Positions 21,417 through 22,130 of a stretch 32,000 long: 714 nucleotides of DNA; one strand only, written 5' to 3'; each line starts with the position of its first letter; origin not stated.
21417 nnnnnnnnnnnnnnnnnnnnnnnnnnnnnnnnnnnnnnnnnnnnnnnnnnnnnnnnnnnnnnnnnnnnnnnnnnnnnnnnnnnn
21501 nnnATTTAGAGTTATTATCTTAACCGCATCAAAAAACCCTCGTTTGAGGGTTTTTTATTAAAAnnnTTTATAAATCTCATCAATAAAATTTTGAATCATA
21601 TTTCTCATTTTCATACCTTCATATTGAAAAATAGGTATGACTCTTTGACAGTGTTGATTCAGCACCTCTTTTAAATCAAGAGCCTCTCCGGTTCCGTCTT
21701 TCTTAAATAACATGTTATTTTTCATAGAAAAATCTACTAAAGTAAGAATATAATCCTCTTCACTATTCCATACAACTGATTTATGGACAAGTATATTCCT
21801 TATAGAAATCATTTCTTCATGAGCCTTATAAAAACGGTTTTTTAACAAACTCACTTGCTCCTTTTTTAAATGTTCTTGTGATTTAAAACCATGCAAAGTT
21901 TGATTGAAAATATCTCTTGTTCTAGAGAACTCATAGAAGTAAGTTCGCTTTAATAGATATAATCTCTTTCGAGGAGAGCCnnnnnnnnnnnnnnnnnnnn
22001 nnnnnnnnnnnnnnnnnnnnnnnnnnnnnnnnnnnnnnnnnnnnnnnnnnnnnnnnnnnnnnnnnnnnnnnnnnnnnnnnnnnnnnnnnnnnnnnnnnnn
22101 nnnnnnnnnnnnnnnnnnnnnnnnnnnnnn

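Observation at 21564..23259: Second, unrelated Rx4H (HEPN-like) orphan plus a PF06189 5'-nucleotidase between trxA and rho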

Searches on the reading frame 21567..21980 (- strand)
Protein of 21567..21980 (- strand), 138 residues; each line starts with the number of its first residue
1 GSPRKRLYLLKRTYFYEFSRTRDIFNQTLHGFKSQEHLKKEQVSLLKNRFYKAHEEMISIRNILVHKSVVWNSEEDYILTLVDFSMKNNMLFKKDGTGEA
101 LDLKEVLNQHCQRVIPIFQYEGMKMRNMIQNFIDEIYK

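Call 73: search_solved_structures(query=A4, max_evalue=10, show_alignments=5)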
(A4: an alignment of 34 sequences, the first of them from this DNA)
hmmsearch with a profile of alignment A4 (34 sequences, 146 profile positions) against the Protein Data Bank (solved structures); distinct sequences matched with E-value up to 10: 7.
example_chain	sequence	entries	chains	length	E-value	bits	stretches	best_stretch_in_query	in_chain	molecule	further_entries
4uos_A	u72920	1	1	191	0.0048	20.1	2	98-142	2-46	DESIGNED HELICAL BUNDLE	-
6aay_A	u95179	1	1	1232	0.019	18.2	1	32-120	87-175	Bergeyella zoohelcum Cas13b (R1177A) mutant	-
6jlh_A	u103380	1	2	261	0.26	14.5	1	21-61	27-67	Secretagogin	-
2be4_A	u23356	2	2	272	0.28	14.4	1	21-61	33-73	hypothetical protein LOC449832 | Protein Zgc:100843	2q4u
11zv_B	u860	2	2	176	0.53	13.5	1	18-58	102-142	RBD minibinder 11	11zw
5t58_N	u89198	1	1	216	0.87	12.8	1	74-141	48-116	KLLA0C15939p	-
9cfs_A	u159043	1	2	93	1.7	11.9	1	66-143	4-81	Long regulatory protein rop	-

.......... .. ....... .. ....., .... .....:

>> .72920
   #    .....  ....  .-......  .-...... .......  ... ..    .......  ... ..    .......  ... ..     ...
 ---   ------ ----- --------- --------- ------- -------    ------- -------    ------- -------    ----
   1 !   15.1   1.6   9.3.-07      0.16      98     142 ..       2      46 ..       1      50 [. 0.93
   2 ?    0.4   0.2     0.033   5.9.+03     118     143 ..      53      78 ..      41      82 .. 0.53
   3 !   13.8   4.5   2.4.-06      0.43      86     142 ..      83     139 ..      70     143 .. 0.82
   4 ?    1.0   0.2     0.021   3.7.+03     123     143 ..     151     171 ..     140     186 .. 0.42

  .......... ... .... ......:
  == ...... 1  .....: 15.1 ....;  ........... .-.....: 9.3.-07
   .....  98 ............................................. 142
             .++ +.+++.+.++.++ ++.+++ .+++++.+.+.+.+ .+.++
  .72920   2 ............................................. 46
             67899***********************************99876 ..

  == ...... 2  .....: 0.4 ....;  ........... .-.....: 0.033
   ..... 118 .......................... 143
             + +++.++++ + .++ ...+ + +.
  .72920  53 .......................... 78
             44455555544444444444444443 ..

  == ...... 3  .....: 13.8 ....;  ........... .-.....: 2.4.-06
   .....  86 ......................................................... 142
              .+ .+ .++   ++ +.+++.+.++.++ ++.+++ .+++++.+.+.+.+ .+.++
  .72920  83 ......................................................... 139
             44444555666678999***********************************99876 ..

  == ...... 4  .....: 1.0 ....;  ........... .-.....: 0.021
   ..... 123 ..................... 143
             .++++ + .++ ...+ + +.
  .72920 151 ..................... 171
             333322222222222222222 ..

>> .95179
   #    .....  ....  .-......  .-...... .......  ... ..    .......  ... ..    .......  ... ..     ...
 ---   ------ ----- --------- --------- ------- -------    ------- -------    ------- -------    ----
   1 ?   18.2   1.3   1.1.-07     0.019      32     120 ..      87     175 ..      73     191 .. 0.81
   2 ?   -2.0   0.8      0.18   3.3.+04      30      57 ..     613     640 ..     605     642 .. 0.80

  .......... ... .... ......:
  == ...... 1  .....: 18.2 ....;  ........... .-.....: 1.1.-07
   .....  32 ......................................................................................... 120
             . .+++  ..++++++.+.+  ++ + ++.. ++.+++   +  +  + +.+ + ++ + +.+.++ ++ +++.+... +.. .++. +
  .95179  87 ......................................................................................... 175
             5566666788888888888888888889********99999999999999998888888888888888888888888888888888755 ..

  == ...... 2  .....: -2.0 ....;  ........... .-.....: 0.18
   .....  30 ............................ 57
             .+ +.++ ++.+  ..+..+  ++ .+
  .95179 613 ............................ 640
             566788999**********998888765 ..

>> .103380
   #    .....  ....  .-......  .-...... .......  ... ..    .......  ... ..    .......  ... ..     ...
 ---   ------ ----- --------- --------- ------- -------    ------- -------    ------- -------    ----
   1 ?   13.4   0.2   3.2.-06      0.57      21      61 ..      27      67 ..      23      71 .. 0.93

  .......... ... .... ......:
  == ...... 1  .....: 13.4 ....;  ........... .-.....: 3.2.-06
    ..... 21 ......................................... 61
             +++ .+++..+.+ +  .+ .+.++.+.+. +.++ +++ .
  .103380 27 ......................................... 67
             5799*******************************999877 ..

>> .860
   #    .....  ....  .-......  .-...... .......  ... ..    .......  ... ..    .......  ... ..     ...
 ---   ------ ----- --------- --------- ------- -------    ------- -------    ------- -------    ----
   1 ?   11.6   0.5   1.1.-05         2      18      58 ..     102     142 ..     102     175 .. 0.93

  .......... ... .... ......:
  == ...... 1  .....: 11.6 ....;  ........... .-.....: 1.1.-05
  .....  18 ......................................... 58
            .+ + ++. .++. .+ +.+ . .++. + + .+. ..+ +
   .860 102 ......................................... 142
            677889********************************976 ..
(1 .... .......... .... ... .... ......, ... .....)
